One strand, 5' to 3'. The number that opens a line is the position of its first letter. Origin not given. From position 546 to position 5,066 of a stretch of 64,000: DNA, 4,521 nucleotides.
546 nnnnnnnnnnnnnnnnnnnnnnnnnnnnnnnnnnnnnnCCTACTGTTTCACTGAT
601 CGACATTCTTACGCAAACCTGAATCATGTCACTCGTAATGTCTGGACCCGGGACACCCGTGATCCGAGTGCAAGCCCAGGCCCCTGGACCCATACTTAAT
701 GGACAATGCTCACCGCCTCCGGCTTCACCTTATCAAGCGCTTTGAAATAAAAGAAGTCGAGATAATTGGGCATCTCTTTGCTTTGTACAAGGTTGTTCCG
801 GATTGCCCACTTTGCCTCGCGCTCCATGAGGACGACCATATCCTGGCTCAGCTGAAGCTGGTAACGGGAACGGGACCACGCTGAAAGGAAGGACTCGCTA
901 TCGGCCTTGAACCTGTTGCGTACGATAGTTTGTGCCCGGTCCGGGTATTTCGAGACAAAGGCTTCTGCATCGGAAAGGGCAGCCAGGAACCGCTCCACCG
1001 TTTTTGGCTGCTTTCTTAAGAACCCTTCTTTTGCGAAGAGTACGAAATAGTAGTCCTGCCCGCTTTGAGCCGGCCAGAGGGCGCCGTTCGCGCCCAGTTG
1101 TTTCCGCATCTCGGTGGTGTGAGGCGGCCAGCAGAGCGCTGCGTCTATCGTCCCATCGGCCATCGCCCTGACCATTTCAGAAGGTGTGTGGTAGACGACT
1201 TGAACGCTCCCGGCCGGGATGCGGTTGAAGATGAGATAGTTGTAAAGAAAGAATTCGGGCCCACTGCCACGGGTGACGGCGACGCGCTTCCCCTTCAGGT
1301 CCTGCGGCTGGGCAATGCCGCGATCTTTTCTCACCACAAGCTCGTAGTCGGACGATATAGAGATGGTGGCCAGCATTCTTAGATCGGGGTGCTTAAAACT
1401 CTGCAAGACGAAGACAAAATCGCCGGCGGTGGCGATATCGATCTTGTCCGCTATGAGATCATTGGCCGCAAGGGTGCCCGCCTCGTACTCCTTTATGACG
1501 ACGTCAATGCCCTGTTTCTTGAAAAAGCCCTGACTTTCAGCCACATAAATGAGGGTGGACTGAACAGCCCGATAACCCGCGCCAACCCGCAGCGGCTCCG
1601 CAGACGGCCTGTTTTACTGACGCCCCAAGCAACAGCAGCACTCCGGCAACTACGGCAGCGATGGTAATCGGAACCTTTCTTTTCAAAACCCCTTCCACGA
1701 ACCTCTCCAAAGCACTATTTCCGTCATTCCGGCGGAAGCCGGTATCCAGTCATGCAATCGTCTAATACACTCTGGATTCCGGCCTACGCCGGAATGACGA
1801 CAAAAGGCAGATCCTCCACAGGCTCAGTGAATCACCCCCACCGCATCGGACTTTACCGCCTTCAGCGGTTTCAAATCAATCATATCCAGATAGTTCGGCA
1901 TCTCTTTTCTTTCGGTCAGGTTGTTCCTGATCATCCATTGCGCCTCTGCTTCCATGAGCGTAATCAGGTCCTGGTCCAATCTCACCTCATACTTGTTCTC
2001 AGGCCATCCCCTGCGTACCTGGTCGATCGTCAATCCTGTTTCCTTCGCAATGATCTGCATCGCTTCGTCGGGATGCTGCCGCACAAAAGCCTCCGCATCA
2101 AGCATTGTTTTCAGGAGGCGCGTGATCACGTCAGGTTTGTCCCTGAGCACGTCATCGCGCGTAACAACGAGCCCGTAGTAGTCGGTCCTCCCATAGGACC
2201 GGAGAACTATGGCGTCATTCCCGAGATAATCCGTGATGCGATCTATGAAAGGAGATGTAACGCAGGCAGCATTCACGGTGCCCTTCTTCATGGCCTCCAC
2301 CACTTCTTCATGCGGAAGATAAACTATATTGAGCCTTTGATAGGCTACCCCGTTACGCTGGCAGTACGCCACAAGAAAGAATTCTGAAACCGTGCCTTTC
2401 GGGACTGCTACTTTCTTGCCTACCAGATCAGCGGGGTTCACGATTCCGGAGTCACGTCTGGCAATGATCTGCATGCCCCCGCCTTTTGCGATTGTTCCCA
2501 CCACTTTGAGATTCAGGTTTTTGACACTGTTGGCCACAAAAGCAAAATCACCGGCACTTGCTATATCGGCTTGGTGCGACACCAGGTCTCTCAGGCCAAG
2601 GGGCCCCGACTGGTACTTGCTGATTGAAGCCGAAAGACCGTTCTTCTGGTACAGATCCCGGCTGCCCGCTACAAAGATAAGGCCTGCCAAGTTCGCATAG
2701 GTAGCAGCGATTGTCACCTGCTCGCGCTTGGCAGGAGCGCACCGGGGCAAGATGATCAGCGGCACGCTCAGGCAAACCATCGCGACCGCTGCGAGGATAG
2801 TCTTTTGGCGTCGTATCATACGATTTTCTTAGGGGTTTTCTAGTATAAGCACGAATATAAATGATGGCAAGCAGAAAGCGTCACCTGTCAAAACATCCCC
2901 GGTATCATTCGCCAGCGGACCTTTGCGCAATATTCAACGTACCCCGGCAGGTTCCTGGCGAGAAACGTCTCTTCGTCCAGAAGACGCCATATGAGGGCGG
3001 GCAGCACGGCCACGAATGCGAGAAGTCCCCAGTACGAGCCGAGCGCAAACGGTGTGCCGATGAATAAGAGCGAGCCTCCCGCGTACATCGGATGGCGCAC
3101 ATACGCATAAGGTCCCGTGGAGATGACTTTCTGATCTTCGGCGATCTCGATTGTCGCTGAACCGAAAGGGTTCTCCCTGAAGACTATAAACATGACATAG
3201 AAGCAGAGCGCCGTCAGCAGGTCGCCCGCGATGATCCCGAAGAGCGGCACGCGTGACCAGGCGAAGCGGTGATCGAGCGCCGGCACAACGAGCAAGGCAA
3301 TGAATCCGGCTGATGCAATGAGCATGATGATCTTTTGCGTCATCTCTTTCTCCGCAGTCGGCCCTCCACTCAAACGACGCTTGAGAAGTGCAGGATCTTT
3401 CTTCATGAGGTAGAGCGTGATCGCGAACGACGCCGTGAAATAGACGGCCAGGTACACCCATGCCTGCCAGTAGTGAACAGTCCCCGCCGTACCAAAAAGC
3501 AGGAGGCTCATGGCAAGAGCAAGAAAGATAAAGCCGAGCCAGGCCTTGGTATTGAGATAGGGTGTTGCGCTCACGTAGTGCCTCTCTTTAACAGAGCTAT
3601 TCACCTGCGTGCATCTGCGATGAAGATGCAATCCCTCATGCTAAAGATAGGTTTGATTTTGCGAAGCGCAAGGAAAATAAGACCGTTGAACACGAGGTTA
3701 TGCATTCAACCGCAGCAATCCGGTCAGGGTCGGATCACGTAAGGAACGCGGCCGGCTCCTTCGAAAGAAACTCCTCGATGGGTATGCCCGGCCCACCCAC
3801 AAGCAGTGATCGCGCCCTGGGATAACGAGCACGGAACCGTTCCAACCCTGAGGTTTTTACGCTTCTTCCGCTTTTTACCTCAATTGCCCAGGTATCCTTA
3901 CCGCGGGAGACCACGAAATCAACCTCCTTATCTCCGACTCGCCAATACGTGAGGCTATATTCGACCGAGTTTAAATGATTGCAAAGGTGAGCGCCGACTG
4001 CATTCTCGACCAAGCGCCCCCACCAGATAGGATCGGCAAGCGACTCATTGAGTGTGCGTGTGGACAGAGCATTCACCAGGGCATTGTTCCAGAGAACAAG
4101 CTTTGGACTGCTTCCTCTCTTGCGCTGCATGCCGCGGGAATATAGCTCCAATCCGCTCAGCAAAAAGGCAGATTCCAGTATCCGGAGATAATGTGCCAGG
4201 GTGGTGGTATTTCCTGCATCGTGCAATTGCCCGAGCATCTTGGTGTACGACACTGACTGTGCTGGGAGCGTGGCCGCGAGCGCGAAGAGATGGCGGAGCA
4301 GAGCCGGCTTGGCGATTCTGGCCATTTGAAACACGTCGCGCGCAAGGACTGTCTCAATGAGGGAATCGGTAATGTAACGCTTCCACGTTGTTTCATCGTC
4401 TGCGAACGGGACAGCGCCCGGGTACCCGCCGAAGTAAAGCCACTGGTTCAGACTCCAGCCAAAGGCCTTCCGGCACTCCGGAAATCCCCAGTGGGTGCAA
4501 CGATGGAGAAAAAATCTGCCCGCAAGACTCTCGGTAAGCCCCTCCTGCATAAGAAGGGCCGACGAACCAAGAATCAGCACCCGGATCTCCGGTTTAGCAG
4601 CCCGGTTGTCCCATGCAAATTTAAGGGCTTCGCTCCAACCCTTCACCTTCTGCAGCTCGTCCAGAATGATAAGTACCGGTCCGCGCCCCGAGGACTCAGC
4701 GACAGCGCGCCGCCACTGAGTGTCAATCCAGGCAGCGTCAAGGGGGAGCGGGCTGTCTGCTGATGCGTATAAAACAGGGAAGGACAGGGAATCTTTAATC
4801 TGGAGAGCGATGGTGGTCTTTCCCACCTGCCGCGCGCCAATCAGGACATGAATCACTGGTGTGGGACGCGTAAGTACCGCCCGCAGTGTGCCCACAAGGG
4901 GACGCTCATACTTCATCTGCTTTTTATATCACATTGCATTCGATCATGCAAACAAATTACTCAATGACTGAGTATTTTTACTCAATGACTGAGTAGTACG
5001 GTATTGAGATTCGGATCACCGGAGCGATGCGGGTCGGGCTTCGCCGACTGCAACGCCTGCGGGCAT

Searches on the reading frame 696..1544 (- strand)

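Call 57: search_protein_families(library=pfam, proteins=[window:696-1544:-], max_evalue=0.00001)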
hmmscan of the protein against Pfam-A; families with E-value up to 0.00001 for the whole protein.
window:696-1544:- (282 aa): 4 families
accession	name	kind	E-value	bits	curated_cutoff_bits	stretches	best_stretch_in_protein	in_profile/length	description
PF09084.16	NMT1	-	6.2e-26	92.1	20.5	1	1-204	9-216/216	NMT1/THI5 like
PF13379.11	NMT1_2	-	3.8e-12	47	24.7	1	1-205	23-245/252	NMT1-like family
PF12974.12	Phosphonate-bd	-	9.4e-09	35.4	27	0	13-91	29-111/242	ABC transporter, phosphonate, periplasmic substrate-binding protein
PF04069.17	OpuAC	-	4.8e-06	26.8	21.2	0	9-191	25-227/257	Substrate binding domain of ABC-type glycine betaine transport system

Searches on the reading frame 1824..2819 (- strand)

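Call 57: search_protein_families(library=pfam, proteins=[window:1824-2819:-], max_evalue=0.00001)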
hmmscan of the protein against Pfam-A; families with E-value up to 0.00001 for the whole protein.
window:1824-2819:- (331 aa): 3 families
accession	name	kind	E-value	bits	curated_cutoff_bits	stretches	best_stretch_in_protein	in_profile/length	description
PF09084.16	NMT1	-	5.3e-23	82.5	20.5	1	48-253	7-216/216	NMT1/THI5 like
PF13379.11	NMT1_2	-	5.7e-13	49.7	24.7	1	31-257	4-247/252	NMT1-like family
PF12974.12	Phosphonate-bd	-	2.7e-07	30.6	27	1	79-215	46-190/242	ABC transporter, phosphonate, periplasmic substrate-binding protein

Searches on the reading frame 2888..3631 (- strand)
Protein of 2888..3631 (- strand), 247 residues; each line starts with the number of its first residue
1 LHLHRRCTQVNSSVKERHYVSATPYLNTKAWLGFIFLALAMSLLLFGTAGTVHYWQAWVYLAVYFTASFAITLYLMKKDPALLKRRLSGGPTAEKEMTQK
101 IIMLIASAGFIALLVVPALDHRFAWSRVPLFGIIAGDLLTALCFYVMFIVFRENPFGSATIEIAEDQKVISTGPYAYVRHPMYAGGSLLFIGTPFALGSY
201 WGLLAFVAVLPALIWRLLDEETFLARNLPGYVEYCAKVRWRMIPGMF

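Call 57: search_protein_families(library=pfam, proteins=[window:2888-3631:-], max_evalue=0.00001)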
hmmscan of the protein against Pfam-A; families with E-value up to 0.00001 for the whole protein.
window:2888-3631:- (247 aa): 2 families
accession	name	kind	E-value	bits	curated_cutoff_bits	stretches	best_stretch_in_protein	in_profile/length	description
PF04191.18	PEMT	-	6.3e-13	49.5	25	1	133-226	3-100/105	Phospholipid methyltransferase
PF04140.19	ICMT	-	6.1e-07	30.2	24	1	158-225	24-94/95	Isoprenylcysteine carboxyl methyltransferase (ICMT) family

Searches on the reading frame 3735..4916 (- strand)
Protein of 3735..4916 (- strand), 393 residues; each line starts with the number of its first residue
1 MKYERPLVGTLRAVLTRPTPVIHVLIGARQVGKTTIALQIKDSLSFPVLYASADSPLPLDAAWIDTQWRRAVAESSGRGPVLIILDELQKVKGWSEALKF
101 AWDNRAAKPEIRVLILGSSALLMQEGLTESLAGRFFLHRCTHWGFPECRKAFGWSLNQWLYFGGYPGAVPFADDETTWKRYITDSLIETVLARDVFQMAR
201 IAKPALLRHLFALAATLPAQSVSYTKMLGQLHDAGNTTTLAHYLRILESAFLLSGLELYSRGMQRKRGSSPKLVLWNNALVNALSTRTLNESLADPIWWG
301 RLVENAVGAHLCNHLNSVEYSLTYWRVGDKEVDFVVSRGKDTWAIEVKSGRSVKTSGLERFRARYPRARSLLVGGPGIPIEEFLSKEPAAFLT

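Call 57: search_protein_families(library=pfam, proteins=[window:3735-4916:-], max_evalue=0.00001)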
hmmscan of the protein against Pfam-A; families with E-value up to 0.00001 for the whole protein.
window:3735-4916:- (393 aa): 2 families
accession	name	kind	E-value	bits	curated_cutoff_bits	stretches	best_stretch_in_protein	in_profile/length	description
PF13635.12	DUF4143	-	1.4e-29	103.3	28.1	1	193-350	2-160/160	Domain of unknown function (DUF4143)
PF13173.12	AAA_14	-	1e-20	74.5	27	1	22-143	4-123/129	AAA domain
